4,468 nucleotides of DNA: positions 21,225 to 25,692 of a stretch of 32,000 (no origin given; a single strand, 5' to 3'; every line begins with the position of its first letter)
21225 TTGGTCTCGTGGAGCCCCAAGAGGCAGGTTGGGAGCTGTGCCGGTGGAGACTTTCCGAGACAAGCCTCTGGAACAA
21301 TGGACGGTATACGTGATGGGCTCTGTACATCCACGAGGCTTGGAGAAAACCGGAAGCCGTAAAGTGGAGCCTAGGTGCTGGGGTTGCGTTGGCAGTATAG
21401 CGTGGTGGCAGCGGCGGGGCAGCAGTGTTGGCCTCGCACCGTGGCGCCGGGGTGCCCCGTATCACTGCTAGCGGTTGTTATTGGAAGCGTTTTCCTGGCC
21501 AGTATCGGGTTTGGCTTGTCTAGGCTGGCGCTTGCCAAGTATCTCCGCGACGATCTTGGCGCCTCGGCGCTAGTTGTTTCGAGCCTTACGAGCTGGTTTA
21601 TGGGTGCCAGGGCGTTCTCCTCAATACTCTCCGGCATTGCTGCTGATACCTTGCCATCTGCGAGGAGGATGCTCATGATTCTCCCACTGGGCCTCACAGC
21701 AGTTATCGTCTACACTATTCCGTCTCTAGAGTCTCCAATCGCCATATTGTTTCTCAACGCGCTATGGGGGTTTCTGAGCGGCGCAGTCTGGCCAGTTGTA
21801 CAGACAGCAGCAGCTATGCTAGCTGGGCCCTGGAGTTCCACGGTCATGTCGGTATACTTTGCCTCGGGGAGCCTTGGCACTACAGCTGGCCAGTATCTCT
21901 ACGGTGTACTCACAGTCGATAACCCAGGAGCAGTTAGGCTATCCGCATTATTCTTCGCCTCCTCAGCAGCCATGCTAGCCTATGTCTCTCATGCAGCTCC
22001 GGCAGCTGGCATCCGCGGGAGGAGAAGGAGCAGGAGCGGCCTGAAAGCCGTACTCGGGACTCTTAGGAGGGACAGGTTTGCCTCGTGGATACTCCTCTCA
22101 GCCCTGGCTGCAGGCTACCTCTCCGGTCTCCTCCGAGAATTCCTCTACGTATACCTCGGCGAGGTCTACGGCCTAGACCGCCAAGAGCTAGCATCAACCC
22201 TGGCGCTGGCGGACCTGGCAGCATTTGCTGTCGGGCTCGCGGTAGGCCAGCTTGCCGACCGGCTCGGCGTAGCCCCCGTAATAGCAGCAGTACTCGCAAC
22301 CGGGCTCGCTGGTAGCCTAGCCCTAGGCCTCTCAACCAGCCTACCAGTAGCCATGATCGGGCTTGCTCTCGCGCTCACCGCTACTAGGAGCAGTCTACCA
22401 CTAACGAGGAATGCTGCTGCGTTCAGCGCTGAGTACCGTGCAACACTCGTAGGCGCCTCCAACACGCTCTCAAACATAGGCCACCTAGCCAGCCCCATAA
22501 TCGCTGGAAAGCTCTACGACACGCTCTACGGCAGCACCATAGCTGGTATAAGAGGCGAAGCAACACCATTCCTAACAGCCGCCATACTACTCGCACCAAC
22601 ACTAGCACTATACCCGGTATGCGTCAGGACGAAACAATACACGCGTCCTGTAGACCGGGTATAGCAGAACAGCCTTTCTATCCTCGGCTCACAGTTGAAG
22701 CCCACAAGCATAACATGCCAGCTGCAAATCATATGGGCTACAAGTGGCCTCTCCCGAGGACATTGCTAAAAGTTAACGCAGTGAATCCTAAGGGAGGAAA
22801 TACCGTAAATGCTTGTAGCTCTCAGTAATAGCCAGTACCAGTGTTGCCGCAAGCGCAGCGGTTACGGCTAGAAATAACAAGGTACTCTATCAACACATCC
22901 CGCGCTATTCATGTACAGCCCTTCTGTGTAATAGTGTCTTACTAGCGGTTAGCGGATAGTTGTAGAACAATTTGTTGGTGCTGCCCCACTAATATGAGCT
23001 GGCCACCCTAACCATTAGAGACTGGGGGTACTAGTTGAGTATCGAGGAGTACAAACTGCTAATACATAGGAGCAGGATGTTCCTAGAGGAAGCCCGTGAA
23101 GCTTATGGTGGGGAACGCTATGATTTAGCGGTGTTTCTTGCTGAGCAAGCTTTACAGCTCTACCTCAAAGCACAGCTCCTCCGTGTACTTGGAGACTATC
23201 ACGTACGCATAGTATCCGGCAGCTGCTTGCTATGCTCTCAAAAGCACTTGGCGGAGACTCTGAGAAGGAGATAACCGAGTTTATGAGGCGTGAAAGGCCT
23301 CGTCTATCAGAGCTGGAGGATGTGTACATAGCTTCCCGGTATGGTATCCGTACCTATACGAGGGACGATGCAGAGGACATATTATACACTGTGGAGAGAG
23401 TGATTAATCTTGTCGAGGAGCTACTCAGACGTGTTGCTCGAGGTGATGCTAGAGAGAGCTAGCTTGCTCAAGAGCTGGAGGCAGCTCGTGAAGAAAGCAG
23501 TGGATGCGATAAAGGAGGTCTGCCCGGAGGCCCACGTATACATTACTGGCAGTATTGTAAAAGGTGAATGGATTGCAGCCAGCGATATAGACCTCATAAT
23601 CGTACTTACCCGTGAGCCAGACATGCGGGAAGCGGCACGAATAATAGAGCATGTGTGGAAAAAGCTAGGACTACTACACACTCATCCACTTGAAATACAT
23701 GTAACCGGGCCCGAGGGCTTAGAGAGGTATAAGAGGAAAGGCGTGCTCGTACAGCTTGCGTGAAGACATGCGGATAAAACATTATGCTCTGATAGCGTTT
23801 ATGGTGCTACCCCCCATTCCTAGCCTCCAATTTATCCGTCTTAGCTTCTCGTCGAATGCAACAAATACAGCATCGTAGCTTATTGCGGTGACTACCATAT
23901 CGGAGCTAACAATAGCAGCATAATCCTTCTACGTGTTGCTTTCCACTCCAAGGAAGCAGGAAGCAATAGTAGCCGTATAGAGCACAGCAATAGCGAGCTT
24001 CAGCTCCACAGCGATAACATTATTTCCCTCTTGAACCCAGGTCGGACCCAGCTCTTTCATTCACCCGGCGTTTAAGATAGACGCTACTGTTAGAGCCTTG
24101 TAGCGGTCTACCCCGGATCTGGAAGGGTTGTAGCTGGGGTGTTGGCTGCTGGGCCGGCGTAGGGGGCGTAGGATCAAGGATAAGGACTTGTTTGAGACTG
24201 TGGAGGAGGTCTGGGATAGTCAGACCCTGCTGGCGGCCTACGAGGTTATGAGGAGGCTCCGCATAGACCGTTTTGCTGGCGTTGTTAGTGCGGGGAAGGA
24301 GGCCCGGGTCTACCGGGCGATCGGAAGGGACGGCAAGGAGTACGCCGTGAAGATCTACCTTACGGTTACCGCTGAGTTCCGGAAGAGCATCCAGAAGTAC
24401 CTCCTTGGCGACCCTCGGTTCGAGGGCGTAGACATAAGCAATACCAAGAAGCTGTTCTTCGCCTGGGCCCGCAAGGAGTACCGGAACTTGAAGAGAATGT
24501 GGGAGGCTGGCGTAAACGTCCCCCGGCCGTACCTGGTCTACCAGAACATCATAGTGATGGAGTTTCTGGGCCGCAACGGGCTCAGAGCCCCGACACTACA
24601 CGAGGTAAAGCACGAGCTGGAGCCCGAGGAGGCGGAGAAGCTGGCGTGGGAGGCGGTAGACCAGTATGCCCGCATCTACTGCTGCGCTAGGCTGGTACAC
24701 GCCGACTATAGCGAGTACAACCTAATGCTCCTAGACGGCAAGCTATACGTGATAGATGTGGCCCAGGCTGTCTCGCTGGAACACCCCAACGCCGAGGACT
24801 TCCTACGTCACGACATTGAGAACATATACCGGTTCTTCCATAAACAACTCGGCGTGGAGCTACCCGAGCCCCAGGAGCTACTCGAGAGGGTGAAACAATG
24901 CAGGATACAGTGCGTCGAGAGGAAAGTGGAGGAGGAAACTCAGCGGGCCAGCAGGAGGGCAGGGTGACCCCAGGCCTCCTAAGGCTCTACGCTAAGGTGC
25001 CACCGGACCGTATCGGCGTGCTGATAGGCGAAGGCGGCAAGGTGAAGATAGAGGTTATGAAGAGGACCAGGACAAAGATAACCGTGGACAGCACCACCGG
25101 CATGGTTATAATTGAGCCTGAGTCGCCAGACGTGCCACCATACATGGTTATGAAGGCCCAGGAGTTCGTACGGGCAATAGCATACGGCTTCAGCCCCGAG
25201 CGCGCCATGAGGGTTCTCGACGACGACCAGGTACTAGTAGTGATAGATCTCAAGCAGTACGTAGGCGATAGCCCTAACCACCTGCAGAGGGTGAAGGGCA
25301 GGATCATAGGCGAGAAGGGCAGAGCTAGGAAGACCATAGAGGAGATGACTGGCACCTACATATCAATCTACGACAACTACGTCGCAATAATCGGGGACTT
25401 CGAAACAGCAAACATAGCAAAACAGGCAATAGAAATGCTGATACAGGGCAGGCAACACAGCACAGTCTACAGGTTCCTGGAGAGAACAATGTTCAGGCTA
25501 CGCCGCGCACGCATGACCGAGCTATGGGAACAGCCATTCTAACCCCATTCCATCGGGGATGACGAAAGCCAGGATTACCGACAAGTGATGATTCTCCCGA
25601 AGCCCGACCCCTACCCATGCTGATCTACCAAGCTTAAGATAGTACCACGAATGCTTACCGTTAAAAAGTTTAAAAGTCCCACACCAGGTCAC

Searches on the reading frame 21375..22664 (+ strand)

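Call 25: search_protein_families(library=pfam, proteins=[window:21375-22664:+], max_evalue=0.001)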
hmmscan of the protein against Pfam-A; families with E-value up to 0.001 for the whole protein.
window:21375-22664:+ (429 aa): 1 family
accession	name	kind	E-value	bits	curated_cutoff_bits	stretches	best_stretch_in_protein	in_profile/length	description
PF07690.21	MFS_1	-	4.8e-24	85.4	33.4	1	37-374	3-347/347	Major Facilitator Superfamily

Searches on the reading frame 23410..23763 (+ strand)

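Call 73: search_protein_families(library=pfam, proteins=[window:23410-23763:+], max_evalue=0.01)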
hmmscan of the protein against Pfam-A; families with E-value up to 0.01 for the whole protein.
window:23410-23763:+ (117 aa): 3 families
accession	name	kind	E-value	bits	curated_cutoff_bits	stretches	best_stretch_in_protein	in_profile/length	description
PF01909.29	NTP_transf_2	-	7.3e-08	33.1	21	1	28-86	2-64/93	Nucleotidyltransferase domain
PF22600.2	MTPAP-like_central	-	3e-06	27.8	27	1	21-86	20-87/139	Poly(A) RNA polymerase, mitochondrial-like, central palm domain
PF18765.7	Polbeta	-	8.9e-05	23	26.9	1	42-78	15-51/93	Polymerase beta, Nucleotidyltransferase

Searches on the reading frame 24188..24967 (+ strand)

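Call 25: search_protein_families(library=pfam, proteins=[window:24188-24967:+], max_evalue=0.001)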
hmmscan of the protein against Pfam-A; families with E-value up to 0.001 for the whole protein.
window:24188-24967:+ (259 aa): 2 families
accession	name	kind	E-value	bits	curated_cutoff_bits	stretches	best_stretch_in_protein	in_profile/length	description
PF01163.29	RIO1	-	2.6e-59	200.4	22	1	41-223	2-180/187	RIO domain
PF01636.29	APH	-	5.1e-06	26.9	23.2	0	138-190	137-193/239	Phosphotransferase enzyme family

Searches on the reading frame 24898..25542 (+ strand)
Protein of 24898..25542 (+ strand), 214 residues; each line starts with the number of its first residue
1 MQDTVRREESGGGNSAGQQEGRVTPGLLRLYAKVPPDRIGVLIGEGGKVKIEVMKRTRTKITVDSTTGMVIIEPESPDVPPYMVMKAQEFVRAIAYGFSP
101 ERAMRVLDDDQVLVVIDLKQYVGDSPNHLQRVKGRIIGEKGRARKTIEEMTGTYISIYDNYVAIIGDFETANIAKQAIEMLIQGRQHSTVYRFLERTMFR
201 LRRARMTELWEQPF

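Call 25: search_protein_families(library=pfam, proteins=[window:24898-25542:+], max_evalue=0.001)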
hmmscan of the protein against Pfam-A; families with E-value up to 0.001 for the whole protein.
window:24898-25542:+ (214 aa): 4 families
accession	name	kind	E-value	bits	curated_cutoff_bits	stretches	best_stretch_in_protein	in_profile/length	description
PF00013.35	KH_1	-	4.7e-11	42.7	21.5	2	133-179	11-65/66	KH domain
PF22891.2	KH_PNO1_2nd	-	1.1e-09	38.7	27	1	125-195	14-84/90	Eukaryotic type KH-domain (KH-domain type I) (327.11.2)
PF21800.4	KH_KRR1_2nd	-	7.7e-07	29.5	27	1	115-182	5-71/91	KRR1 small subunit processome component, second KH domain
PF17903.8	KH_KRR1_1st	-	1.4e-05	25.6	23.4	1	49-109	21-81/81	Krr1 KH1 domain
